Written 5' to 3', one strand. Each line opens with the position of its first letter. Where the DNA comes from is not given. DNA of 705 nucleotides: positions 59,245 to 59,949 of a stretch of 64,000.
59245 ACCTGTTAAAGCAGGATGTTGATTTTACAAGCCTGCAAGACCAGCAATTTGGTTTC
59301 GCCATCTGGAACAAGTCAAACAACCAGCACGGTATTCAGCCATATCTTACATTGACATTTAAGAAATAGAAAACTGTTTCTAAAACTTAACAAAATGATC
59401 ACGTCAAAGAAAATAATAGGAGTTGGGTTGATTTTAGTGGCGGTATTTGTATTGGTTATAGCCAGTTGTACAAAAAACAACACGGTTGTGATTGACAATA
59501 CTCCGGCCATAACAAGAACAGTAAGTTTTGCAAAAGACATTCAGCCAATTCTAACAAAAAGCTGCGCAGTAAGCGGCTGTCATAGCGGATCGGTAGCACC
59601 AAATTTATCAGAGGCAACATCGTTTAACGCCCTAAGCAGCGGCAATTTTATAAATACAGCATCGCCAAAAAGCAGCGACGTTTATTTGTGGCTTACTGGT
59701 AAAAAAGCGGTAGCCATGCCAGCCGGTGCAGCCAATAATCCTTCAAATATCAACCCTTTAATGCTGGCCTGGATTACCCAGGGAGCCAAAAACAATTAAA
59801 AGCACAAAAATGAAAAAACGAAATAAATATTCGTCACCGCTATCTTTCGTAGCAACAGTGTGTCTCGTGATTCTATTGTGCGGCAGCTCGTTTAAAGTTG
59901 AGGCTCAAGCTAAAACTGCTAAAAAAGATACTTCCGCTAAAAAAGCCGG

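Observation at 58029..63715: Duplicated three-part envelope modules: ligand/haem-type lipoprotein + small CX4CH lipoprotein + beta-barrel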

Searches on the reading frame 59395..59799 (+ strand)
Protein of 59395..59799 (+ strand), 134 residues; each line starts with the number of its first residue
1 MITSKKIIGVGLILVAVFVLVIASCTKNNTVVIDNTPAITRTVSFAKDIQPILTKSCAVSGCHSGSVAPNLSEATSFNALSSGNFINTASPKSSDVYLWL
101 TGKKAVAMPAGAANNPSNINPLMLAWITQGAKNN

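Call 3: search_protein_families(library=pfam, proteins=[window:59395-59799:+], max_evalue=1)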
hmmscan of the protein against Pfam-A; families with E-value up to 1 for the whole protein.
window:59395-59799:+ (134 aa): 0 families

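Call 4: search_protein_families(library=ncbifam, proteins=[window:59395-59799:+], max_evalue=1)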
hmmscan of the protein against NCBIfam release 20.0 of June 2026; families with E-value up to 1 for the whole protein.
window:59395-59799:+ (134 aa): 3 families
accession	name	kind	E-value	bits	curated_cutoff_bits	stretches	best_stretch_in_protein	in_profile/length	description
NF052339.1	hydrazine_alpha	equivalog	1.8e-06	26.1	800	1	38-78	663-701/804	hydrazine synthase subunit alpha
NF047812.1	LIC11213_lipo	equivalog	0.0005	20.2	100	1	49-132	44-117/118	LIC11213 family lipoprotein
NF045774.1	cytochro_C551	exception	0.023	14.7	118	1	12-73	6-68/110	cytochrome c551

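Call 9: find_homologous_proteins(query=window:59395-59799:+, max_evalue=0.001)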
Query window:59395-59799:+ (134 aa): 246 proteins with E <= 0.001 among 266 candidates; the best 120 are listed.
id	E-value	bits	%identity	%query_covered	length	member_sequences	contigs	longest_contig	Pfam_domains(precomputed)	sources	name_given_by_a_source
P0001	1.4e-78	279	100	100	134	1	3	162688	-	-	-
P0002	7.7e-69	247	89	98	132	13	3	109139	-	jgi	jgi:hypothetical protein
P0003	1.9e-68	246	89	98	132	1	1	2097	-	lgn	-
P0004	1.3e-67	243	89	98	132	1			-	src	-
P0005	1.2e-65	237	85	98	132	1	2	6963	-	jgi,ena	-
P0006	2.2e-63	230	82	98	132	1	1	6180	-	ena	-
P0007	2.4e-63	230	82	98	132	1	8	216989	-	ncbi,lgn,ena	-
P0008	1.7e-62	227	82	98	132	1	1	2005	-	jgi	jgi:hypothetical protein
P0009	2.2e-62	227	81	98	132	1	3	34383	-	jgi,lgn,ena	-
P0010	4.0e-62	226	80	98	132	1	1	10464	-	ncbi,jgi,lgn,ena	ncbi:MAG TPA: hypothetical protein VIJ27_06910 [Mucilaginibacter sp.]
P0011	2.2e-61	223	79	98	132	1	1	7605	-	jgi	jgi:hypothetical protein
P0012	2.5e-61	223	79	98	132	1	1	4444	-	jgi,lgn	jgi:hypothetical protein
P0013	4.7e-60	219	79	98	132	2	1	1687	-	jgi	-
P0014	3.9e-59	216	77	98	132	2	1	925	-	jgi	jgi:hypothetical protein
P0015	5.0e-59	216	77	98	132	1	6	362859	-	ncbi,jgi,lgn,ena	ncbi:MAG TPA: hypothetical protein VIM16_11080 [Mucilaginibacter sp.]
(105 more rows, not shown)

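Call 14: find_encoding_contigs(protein=window:59395-59799:+, flank=10000, max_places=3)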
Protein window:59395-59799:+ (134 aa): 4 contigs read that carry it; 3 places shown.
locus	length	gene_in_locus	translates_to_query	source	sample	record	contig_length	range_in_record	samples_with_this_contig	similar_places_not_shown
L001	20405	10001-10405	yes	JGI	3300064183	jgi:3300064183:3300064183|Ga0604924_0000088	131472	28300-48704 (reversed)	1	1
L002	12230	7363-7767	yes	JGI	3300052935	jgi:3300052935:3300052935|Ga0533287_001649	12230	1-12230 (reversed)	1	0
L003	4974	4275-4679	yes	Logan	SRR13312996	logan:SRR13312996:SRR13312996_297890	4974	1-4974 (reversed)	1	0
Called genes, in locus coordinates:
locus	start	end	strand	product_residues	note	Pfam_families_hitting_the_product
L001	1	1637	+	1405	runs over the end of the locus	-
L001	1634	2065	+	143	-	-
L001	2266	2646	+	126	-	-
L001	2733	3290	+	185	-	-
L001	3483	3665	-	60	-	-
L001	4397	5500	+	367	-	PF00072:Response_reg, PF00027:cNMP_binding, PF13545:HTH_Crp_2, PF00325:Crp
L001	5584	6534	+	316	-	PF00389:2-Hacid_dh, PF02826:2-Hacid_dh_C, PF03446:NAD_binding_2 (weak)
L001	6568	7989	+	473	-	PF04055:Radical_SAM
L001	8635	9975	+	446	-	PF06452:CBM9_1 (faint), PF09459:EB_dh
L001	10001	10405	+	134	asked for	-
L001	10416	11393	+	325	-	PF19089:DUF5777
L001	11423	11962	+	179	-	-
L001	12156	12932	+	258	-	-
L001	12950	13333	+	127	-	-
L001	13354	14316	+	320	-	PF19089:DUF5777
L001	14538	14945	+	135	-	PF00034:Cytochrom_C, PF13442:Cytochrome_CBB3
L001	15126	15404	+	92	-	-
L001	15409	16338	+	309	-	PF13237:Fer4_10 (weak), PF13247:Fer4_11, PF14697:Fer4_21 (weak), PF00037:Fer4 (weak), PF12797:Fer4_2 (weak), PF12837:Fer4_6, PF13237:Fer4_10 (weak), PF13247:Fer4_11, +3 more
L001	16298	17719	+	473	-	PF03916:NrfD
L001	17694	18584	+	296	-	-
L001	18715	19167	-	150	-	-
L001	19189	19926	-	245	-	PF06912:DUF1275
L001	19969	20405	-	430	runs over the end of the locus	PF02550:AcetylCoA_hydro, PF13336:AcetylCoA_hyd_C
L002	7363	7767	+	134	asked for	-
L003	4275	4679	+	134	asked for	-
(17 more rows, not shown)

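Call 17: search_protein_families(library=pfam, proteins=[L001:14538-14945:+, L001:15126-15404:+, L001:15409-16338:+, L001:16298-17719:+, L001:17694-18584:+, L001:18715-19167:-], max_evalue=0.01)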
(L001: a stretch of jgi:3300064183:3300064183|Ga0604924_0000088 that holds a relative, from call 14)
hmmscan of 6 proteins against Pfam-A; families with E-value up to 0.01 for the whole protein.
L001:14538-14945:+ (135 aa): 2 families
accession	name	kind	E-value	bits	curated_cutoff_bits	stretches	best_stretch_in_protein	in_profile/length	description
PF13442.11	Cytochrome_CBB3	-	8.4e-11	42.5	27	1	50-130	3-68/68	Cytochrome C oxidase, cbb3-type, subunit III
PF00034.26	Cytochrom_C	-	5.2e-10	40.9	21.3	1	51-134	2-90/90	Cytochrome c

L001:15126-15404:+ (92 aa): 0 families

L001:15409-16338:+ (309 aa): 13 families
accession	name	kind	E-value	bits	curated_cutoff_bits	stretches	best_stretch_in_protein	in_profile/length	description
PF13247.11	Fer4_11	-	1.6e-23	83.2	26.2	2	134-192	5-65/100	4Fe-4S dicluster domain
PF12838.12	Fer4_7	-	8.3e-15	55.4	27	3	160-185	27-52/52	4Fe-4S dicluster domain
PF13237.11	Fer4_10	-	1.5e-11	44.5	25.5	2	164-240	2-53/53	4Fe-4S dicluster domain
PF12837.12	Fer4_6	-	1.8e-09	37.5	25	1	163-185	1-23/24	4Fe-4S binding domain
PF13187.11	Fer4_9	-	2.4e-09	37.5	27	1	170-242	1-50/52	4Fe-4S dicluster domain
PF12797.12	Fer4_2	-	2.5e-09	36.9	24.5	1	163-183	2-22/22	4Fe-4S binding domain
PF00037.32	Fer4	-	5e-09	36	21.1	1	165-185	2-22/24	4Fe-4S binding domain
PF13484.11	Fer4_16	-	2.5e-06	28.6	30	1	170-225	1-61/66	4Fe-4S double cluster binding domain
PF14697.11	Fer4_21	-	1.9e-05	25.2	35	1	137-183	6-53/59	4Fe-4S dicluster domain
PF25160.1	LdpA_Fe-S-bd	-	7.7e-05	22.8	27.6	1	142-184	5-41/49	LdpA Fe-S cluster-binding domain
PF13183.11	Fer4_8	-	9.6e-05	23.3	27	1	168-243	2-68/68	4Fe-4S dicluster domain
PF12800.12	Fer4_4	-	0.00019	22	24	1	169-183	2-16/17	4Fe-4S binding domain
PF13534.11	Fer4_17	-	0.00029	21.8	22.2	1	170-243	1-60/61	4Fe-4S dicluster domain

L001:16298-17719:+ (473 aa): 1 family
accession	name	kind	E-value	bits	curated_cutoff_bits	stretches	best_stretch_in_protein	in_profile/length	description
PF03916.19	NrfD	-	2.2e-31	110.1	25.8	1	89-411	2-309/313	Polysulphide reductase, NrfD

L001:17694-18584:+ (296 aa): 1 family
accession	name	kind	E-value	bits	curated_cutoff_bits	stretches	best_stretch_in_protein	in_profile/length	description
PF02369.22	Big_1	-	0.0009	19.7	34.9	0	132-198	3-64/93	Bacterial Ig-like domain (group 1)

L001:18715-19167:- (150 aa): 0 families

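Call 18: search_protein_families(library=ncbifam, proteins=[L001:14538-14945:+, L001:15126-15404:+, L001:15409-16338:+, L001:16298-17719:+, L001:17694-18584:+, L001:18715-19167:-], max_evalue=0.01)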
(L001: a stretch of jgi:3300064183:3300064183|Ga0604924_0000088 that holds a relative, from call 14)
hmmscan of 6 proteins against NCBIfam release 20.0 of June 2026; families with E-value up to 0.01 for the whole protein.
L001:14538-14945:+ (135 aa): 10 families
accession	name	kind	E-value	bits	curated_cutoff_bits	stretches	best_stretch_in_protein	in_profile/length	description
NF011054.0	PRK14486.1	equivalog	4.2e-13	49.5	447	1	36-134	201-291/294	putative bifunctional cbb3-type cytochrome c oxidase subunit II/cytochrome c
NF050122.1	bc1_QcrC_actin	exception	3.5e-10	39.6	200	2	45-134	132-212/253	cytochrome bc1 complex diheme cytochrome c subunit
TIGR04494.1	c550_PedF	equivalog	1e-06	28.7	122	1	36-134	36-131/133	cytochrome c-550 PedF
NF045930.1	Cytc6PetJCyano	equivalog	1.7e-06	27.9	135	1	48-130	26-102/110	cytochrome c6 PetJ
NF033864.1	cytochrome579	equivalog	3.4e-05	23.7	280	1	37-114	35-119/179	cytochrome 579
TIGR00782.1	ccoP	equivalog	4.8e-05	22.8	179.95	1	44-133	197-281/285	cytochrome-c oxidase, cbb3-type subunit III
TIGR03872.1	cytochrome_MoxG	equivalog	0.00034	20.8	147.8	1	40-134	34-122/133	cytochrome c(L), periplasmic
NF045774.1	cytochro_C551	exception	0.0025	17.7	118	1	36-111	31-90/110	cytochrome c551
NF045773.1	cytochro_C550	exception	0.0032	17.4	125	1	46-116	45-105/118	cytochrome c550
TIGR03045.1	PS_II_C550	equivalog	0.0056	16.4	177.75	0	8-72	11-72/159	photosystem II cytochrome c-550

L001:15126-15404:+ (92 aa): 0 families

L001:15409-16338:+ (309 aa): 62 families (the best 25 are shown)
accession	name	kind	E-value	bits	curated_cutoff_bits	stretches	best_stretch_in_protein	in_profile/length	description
NF045797.1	DsrO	equivalog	1.4e-56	191.5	200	1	72-288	29-234/235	sulfate reduction electron transfer complex DsrMKJOP subunit DsrO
NF011569.0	PRK14993.1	equivalog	8.6e-39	133.4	416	2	75-190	32-151/244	tetrathionate reductase subunit TtrB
NF041782.1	mnquin_red_QrcC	equivalog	1.3e-36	126.5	400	1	87-288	1-225/239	menaquinone reductase iron-sulfur cluster-binding subunit QrcC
TIGR03149.1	cyt_nit_nrfC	equivalog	6.5e-36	123.8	377.6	2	83-189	35-145/225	cytochrome c nitrite reductase Fe-S protein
NF041715.1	arsenate_red_ArrB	equivalog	1.1e-34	120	450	2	86-193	2-111/233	arsenate respiratory reductase iron-sulfur subunit ArrB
TIGR02951.1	DMSO_dmsB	equivalog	7.5e-34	117.1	214.1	2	89-191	4-117/161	DMSO/selenate family reductase complex B subunit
NF045715.1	sulf_resp_HmcB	equivalog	1.6e-24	86.6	420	1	121-250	89-199/307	sulfate respiration complex iron-sulfur protein HmcB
NF038355.1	FDH3_beta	equivalog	2.4e-24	86.3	240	1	89-249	5-164/180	formate dehydrogenase FDH3 subunit beta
TIGR03478.1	DMSO_red_II_bet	subfamily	2.5e-24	85.8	480.7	2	133-191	125-184/321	DMSO reductase family type II enzyme, iron-sulfur subunit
NF008134.0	PRK10882.1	equivalog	4.1e-23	82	263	2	137-193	111-168/329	hydrogenase 2 operon protein HybA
NF042979.1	EthbenzDh_ebdB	equivalog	7.2e-21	74.4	740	2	136-190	150-205/354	ethylbenzene dehydrogenase subunit beta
TIGR01582.1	FDH-beta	equivalog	3.6e-20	72.2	334.7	2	137-185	91-140/283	formate dehydrogenase subunit beta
NF009408.0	PRK12769.1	equivalog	2.2e-16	59.1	1003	1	87-255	4-151/659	formate-dependent uric acid utilization protein AegA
NF045766.1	PhenlGlyoxDHPadI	equivalog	1.4e-15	57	700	1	91-189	9-106/443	NADH-dependent phenylglyoxylate dehydrogenase subunit beta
NF007658.0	PRK10330.1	equivalog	3.7e-15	55.9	260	1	89-246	5-154/181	electron transport protein HydN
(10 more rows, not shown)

L001:16298-17719:+ (473 aa): 3 families
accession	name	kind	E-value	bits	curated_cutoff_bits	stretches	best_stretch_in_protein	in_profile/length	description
NF045798.1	DsrP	equivalog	1.7e-40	139.5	350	2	63-195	14-142/346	sulfate reduction electron transfer complex DsrMKJOP subunit DsrP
NF041784.1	mnquin_red_QrcD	equivalog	6.7e-20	71.7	570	2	278-465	222-407/408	menaquinone reductase integral membrane subunit QrcD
NF008133.1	PRK10881.1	equivalog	2.8e-15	56.7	450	1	65-461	16-376/377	Ni/Fe-hydrogenase cytochrome b subunit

L001:17694-18584:+ (296 aa): 0 families

L001:18715-19167:- (150 aa): 0 families

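Call 29: search_solved_structures(query=A1, max_evalue=10, show_alignments=3)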
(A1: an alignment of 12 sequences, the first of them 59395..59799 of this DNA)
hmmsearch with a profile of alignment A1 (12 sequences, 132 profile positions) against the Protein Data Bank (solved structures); distinct sequences matched with E-value up to 10: 3.
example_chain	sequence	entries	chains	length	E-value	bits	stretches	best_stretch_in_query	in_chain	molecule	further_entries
5c2v_A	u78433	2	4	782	0.0043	20.1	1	38-73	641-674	HYDRAZINE SYNTHASE ALPHA SUBUNIT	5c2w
4rlr_A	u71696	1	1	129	0.039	17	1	40-71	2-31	Cytochrome c, 1 heme-binding site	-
5mab_A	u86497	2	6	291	0.29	14.2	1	84-130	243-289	FoxE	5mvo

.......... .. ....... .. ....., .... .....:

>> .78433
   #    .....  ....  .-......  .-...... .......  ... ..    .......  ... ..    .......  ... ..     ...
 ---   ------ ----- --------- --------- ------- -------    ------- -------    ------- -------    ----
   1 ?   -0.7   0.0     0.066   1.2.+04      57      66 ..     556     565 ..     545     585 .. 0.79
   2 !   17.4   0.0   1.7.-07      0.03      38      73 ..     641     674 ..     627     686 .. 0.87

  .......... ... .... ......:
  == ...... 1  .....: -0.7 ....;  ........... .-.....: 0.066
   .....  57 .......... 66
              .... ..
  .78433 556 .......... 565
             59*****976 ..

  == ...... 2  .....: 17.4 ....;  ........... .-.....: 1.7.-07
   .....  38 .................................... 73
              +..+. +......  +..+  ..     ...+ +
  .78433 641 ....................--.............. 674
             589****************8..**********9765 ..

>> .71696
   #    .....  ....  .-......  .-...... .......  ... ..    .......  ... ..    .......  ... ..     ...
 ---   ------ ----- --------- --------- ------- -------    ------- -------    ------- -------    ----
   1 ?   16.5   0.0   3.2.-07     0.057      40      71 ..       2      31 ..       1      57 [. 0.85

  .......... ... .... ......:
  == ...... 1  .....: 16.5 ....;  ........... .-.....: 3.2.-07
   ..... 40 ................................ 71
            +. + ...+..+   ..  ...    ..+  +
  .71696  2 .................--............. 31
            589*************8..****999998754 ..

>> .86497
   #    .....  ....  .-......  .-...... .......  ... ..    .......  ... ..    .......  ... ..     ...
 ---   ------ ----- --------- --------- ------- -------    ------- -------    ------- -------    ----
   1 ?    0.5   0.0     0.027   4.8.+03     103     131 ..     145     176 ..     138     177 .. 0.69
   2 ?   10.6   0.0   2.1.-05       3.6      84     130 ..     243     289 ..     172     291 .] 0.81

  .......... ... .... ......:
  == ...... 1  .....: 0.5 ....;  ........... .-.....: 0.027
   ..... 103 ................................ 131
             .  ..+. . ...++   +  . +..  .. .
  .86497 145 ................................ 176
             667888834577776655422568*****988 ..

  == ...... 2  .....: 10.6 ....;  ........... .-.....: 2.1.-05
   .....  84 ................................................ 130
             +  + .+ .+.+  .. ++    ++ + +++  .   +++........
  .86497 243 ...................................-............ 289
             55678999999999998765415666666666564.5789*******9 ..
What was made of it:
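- The small cytochrome's only solved relatives are FoxE (an Fe(II) oxidase) and PccH (cathode electron uptake), although the E-values are weak at 0.04-0.29 (call 29).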

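Call 52: search_protein_representatives(alignment_id=A1)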
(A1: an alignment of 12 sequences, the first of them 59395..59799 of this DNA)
Query: 12 sequences, 132 profile positions. Proteins with E-value up to 0.001 (for the whole library): 4790; up to 1e-10: 922; up to 1e-30: 17. The best 150 are listed.
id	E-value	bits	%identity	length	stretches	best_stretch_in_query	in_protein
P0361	3.3e-49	182.3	-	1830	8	38-130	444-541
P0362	1.5e-47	176.9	-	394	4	38-132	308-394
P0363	3.9e-46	172.4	-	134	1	1-132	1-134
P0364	8.2e-44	164.8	-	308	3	7-130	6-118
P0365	1.9e-43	163.7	-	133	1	1-132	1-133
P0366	2.5e-41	156.8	-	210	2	8-131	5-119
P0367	9.4e-39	148.5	-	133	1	1-132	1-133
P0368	5.4e-37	142.8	-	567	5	4-131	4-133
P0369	1.1e-36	141.8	-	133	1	10-132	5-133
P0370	2.6e-36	140.6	-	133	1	2-132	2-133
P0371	3.4e-36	140.2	-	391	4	30-132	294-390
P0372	3.4e-36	140.2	-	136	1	5-132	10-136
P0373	1.4e-34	134.9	-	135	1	3-132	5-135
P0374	6.4e-33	129.6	-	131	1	5-132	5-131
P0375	1.1e-32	128.9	-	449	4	3-132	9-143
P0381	2.4e-28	114.8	-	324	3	31-131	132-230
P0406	2.1e-24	102.1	-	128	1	5-132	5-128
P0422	2.0e-22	95.7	-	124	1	6-132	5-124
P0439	2.1e-21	92.4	-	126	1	3-132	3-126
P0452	1.0e-20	90.1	-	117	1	11-132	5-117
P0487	3.7e-19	85.1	-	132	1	8-132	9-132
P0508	1.4e-18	83.2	-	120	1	11-132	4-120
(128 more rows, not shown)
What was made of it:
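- The resemblance to FoxE and PccH is remote, and the PSCyt1 domain is very widespread: 4790 clusters (call 52).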

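Call 69: find_encoding_contigs(protein=P0381, flank=6000, max_places=2)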
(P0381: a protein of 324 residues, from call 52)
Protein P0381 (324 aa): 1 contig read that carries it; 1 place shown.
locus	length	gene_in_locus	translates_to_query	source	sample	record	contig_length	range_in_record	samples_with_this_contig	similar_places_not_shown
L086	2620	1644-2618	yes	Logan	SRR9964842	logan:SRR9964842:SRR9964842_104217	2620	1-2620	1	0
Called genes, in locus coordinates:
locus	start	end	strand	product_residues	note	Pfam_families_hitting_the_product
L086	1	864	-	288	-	?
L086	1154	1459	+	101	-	-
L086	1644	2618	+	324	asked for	PF13442:Cytochrome_CBB3 (faint), PF07635:PSCyt1 (faint)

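Call 70: find_encoding_contigs(protein=P0362, flank=6000, max_places=2)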
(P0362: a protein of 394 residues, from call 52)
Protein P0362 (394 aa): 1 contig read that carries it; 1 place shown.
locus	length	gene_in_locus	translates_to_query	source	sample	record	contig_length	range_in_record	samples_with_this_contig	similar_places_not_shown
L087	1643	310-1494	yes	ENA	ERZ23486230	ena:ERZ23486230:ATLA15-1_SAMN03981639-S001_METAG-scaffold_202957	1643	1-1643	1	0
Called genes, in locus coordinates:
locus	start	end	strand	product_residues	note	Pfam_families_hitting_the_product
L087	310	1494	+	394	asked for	PF14376:Haem_bd (faint), PF14495:Cytochrom_C550 (faint), PF00034:Cytochrom_C (faint), PF13442:Cytochrome_CBB3 (faint), PF22297:PccH (faint)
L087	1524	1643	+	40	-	?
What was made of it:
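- Tried and rejected: Context look-ups for P0381 and P0362 returned contigs too short to be informative (calls 69, 70).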

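Call 79: search_protein_families(library=pfam, proteins=[L001:17694-18584:+, L001:15126-15404:+], max_evalue=10)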
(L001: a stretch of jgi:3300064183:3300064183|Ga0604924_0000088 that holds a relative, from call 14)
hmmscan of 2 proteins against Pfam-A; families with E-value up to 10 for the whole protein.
L001:17694-18584:+ (296 aa): 2 families
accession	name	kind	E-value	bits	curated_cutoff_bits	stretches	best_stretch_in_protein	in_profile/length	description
PF02369.22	Big_1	-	0.0009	19.7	34.9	2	132-198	3-64/93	Bacterial Ig-like domain (group 1)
PF18043.6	T4_Rnl2_C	-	0.11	13.2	27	1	29-70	3-41/82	T4 RNA ligase 2 C-terminal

L001:15126-15404:+ (92 aa): 0 families
